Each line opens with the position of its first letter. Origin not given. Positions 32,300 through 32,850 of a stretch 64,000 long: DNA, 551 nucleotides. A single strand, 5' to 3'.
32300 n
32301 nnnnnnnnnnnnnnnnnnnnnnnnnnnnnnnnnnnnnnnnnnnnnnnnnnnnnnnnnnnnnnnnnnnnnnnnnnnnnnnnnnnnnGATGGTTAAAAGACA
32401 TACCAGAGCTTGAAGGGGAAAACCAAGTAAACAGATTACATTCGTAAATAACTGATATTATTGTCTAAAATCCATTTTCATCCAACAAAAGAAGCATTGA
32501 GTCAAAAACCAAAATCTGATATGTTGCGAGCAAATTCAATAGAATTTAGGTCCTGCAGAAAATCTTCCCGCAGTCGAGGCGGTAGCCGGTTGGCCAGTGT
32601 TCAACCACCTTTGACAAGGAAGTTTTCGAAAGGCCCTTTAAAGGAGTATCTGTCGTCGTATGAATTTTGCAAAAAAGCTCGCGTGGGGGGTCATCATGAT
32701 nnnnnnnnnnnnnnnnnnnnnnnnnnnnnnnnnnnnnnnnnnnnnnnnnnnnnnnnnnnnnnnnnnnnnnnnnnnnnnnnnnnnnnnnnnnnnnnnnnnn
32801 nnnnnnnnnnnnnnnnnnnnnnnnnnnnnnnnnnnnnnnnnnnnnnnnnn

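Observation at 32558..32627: Conserved ~70-nt hairpin element present twice, with covarying closing stem (copy A)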

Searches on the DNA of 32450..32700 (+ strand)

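Call 8: search_rna_families(source=window, start=32450, end=32700, threshold=evalue, max_evalue=10, show_alignments=3)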
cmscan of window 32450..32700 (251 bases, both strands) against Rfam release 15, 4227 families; matches with E-value up to 10: 4.
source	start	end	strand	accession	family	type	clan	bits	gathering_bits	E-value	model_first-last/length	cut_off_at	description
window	32480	32529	+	RF01991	SECIS_5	Cis-reg;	-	15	50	4.4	1-66/66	no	Selenocysteine insertion sequence 5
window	32464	32525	-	RF03353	MIR5291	Gene; miRNA;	-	15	54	7.4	1-65/65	no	MIR5291 microRNA precursor family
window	32470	32503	+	RF01377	CRISPR-DR64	Gene; CRISPR;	CL00015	14.5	40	5.9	1-37/37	no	CRISPR RNA direct repeat element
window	32451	32510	+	RF02119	FTX_1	Gene; lncRNA;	-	13.3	50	2.7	1-71/71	no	FTX transcript, XIST regulator conserved region 1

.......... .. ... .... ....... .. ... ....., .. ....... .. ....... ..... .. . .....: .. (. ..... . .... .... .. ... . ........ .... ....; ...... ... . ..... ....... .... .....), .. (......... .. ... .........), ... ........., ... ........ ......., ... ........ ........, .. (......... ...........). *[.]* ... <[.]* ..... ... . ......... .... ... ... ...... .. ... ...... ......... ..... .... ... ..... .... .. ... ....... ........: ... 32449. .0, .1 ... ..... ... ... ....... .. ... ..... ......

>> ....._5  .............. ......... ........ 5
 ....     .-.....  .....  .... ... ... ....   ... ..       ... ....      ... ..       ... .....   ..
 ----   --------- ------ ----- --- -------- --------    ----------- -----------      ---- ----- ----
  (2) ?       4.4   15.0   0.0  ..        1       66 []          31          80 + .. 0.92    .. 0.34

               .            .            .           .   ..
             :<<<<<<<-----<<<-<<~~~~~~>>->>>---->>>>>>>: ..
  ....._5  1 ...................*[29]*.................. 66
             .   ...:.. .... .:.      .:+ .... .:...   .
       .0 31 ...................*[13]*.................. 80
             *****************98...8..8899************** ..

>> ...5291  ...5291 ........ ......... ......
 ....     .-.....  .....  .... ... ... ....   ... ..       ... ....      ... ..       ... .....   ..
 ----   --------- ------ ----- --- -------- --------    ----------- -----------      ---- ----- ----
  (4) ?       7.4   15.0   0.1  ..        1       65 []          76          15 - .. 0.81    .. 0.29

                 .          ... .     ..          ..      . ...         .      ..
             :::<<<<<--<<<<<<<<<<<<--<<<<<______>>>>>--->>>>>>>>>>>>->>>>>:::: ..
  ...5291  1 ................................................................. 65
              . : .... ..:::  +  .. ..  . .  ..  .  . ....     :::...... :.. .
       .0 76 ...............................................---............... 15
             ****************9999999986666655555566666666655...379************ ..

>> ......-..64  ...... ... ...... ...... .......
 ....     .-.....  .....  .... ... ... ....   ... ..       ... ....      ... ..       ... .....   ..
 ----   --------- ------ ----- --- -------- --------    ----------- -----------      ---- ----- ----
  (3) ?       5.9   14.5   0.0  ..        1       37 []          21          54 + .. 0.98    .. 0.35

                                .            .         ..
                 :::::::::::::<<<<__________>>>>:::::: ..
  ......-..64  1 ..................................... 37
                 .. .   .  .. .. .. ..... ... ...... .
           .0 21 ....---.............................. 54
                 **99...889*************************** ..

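Call 53: build_rna_model(alignment_id=A3, structure=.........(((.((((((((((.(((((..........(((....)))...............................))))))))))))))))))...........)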
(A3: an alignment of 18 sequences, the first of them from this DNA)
Model R1 built from alignment A3 (18 sequences, 109 columns); structure: as given.
model positions 105; base pairs 21; branch points 0; effective number of sequences 3.44; information 0.59 bits per position. Calibrated on 0.2 Mb of random sequence (short: E-values are rough).
structure used (alignment columns):
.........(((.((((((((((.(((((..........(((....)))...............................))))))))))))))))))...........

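Call 54: search_with_rna_model(model_id=R1, sources=[window, L121, L123, L125, L126, L129, L130, L132, L133, L134, L135, L136, L137, L138, L139, L140, L141, L142, L143, L144, L145, L148, L150, L151, L155, L159, L160, L162, L165, L168, L173, L175, L176, L177, L178, L179, L185], max_evalue=1, make_alignment=true)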
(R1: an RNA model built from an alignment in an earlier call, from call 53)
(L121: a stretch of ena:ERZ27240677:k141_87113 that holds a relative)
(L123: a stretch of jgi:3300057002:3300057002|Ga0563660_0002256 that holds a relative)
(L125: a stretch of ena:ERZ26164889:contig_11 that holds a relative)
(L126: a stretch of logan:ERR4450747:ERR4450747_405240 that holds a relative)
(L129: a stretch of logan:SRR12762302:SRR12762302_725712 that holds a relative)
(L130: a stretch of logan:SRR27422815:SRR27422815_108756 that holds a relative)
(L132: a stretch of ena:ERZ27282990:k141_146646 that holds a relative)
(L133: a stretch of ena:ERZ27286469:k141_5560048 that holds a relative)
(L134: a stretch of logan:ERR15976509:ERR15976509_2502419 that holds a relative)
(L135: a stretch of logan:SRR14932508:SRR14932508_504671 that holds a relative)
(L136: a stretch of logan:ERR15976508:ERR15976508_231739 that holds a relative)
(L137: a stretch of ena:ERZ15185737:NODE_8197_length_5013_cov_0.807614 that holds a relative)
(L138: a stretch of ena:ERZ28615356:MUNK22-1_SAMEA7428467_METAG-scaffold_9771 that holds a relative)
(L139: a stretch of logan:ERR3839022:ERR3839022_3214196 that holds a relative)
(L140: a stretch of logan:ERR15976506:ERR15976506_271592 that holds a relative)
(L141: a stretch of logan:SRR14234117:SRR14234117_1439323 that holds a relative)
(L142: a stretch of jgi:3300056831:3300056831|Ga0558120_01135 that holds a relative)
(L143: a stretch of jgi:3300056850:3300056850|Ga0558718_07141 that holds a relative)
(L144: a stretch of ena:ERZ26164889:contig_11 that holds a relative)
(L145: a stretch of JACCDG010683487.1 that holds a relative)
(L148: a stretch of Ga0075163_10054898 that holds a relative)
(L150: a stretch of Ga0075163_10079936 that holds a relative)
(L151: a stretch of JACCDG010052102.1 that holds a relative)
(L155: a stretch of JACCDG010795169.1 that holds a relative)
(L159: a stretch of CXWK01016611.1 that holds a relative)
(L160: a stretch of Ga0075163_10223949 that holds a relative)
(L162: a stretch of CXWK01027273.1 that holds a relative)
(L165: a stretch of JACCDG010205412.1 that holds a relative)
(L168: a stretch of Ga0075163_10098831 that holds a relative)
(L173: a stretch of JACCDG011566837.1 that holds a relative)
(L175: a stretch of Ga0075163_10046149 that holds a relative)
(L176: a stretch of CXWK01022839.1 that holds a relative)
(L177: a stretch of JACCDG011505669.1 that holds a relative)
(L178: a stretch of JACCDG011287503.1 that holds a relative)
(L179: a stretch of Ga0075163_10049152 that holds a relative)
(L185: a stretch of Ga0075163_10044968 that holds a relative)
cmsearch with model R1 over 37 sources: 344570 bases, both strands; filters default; matches with E-value up to 1: 46.
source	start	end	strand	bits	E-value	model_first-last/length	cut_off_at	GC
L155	3986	4091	-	101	1e-21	1-105/105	no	0.38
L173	357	461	+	99.5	2.3e-21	1-105/105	no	0.39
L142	13875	13980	-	99.5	2.4e-21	1-105/105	no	0.42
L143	6296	6401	-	99.5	2.4e-21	1-105/105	no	0.42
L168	1415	1520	-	99.5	2.4e-21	1-105/105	no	0.42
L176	1322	1425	-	97.6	6.9e-21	1-105/105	no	0.46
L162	323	426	+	96.2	1.6e-20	1-105/105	no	0.43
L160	1001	1105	+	94.5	4.1e-20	1-105/105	no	0.38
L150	2586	2692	+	93.3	8.2e-20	1-105/105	no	0.37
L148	1362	1463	-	89.2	8.1e-19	1-105/105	no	0.43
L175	2513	2619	-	88.1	1.6e-18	1-105/105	no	0.47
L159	3247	3351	-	86.7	3.5e-18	1-105/105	no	0.4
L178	4470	4574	-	86.1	4.7e-18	1-105/105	no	0.4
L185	616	720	+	86.1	4.7e-18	1-105/105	no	0.4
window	47878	47981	+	84.5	1.2e-17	1-105/105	no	0.46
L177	1097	1200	-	82.5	3.8e-17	1-105/105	no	0.47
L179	5002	5105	-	82.5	3.8e-17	1-105/105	no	0.47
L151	1223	1327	+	76.6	1.1e-15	1-105/105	no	0.47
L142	10242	10346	+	75.6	1.9e-15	1-105/105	no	0.49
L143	2663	2767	+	75.6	1.9e-15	1-105/105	no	0.49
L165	2420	2524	-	75.6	1.9e-15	1-105/105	no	0.49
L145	1461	1564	-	74.6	3.4e-15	1-105/105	no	0.38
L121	1944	2050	+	74.2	4.2e-15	1-105/105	no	0.54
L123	9877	9981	+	73.9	4.9e-15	1-105/105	no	0.4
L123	4117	4217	+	49.4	5.7e-09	1-105/105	no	0.39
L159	3247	3351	+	36.7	7.7e-06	1-105/105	no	0.4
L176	1322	1425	+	35.4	1.7e-05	1-105/105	no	0.46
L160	1001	1105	-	35.1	1.9e-05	1-105/105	no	0.38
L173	357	461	-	34.1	3.5e-05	1-105/105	no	0.39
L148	1362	1464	+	33.1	6.1e-05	1-105/105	no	0.44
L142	13876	13980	+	32.3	9.7e-05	1-105/105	no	0.43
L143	6297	6401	+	32.3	9.7e-05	1-105/105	no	0.43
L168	1416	1520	+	32.3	9.7e-05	1-105/105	no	0.43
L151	1223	1328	-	30.8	0.00023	1-105/105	no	0.47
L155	3986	4091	+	27.7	0.0013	1-105/105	no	0.38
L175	2514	2619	+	27.7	0.0013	1-105/105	no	0.47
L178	4471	4574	+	27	0.002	1-105/105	no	0.4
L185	616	719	-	27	0.002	1-105/105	no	0.4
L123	4117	4217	-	24.2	0.0096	1-105/105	no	0.39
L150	2586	2692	-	23.9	0.011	1-105/105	no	0.37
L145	1462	1564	+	23.8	0.012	1-105/105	no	0.37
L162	323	426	-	23.6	0.014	1-105/105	no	0.43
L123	9877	9980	-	19.9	0.12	1-105/105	no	0.4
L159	1045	1153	+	16.3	0.89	1-105/105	no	0.33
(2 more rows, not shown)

Alignment A4: 46 matches aligned to the model, 165 columns, each read 5' to 3' on its own strand. Consensus structure (alignment columns), stored with it:
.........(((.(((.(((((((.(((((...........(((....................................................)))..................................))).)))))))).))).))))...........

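Call 76: search_with_rna_model(model_id=R1, sources=[L146, L147, L149, L152, L153, L154, L156, L157, L158, L161, L163, L164, L166, L167, L169, L170, L171, L172, L174, L180, L181, L182, L183, L184, L122, L124, L127, L128, L131], max_evalue=1)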
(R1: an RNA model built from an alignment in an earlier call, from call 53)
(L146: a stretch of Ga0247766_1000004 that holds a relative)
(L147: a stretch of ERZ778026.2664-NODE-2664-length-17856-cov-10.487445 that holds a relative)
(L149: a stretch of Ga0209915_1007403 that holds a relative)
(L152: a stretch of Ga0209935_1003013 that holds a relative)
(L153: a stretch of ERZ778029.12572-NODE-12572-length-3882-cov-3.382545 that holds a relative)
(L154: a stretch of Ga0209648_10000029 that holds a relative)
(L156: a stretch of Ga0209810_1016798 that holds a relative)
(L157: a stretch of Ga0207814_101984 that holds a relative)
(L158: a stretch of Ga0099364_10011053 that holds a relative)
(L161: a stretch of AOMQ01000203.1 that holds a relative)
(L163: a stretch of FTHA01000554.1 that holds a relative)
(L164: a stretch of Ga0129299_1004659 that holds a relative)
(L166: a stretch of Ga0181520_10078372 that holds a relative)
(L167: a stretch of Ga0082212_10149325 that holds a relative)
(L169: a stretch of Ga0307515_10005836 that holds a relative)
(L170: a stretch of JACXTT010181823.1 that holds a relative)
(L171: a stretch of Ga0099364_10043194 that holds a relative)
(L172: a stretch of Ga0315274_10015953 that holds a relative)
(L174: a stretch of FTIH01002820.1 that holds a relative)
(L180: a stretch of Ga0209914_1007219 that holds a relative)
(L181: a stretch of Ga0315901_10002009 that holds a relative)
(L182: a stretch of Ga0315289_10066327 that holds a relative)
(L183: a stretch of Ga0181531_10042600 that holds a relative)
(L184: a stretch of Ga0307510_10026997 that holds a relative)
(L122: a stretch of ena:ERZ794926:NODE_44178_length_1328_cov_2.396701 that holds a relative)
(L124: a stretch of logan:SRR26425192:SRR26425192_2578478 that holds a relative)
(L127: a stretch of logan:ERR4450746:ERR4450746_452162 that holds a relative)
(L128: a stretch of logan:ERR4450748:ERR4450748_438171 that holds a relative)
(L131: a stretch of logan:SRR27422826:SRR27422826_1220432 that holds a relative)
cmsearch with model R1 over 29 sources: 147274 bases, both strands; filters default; matches with E-value up to 1: 8.
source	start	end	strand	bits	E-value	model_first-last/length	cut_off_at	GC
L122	313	419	+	74.2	1.8e-15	1-105/105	no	0.54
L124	2859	2963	+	73.9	2.1e-15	1-105/105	no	0.4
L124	2859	2962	-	19.9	0.049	1-105/105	no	0.4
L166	2711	2767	-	19.8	0.051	25-81/105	no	0.58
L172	5579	5677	+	19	0.081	1-105/105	no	0.42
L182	3079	3177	-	19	0.081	1-105/105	no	0.42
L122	313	418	-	16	0.45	1-105/105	no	0.54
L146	1529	1593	-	15.4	0.63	21-85/105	no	0.57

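Call 80: search_with_rna_model(model_id=R1, sources=[L187, L188], max_evalue=1, show_alignments=2)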
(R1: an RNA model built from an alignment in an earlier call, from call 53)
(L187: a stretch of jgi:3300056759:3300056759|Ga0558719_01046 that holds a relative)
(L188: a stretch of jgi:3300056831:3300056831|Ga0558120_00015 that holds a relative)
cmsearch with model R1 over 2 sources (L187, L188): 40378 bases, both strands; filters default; matches with E-value up to 1: 0.
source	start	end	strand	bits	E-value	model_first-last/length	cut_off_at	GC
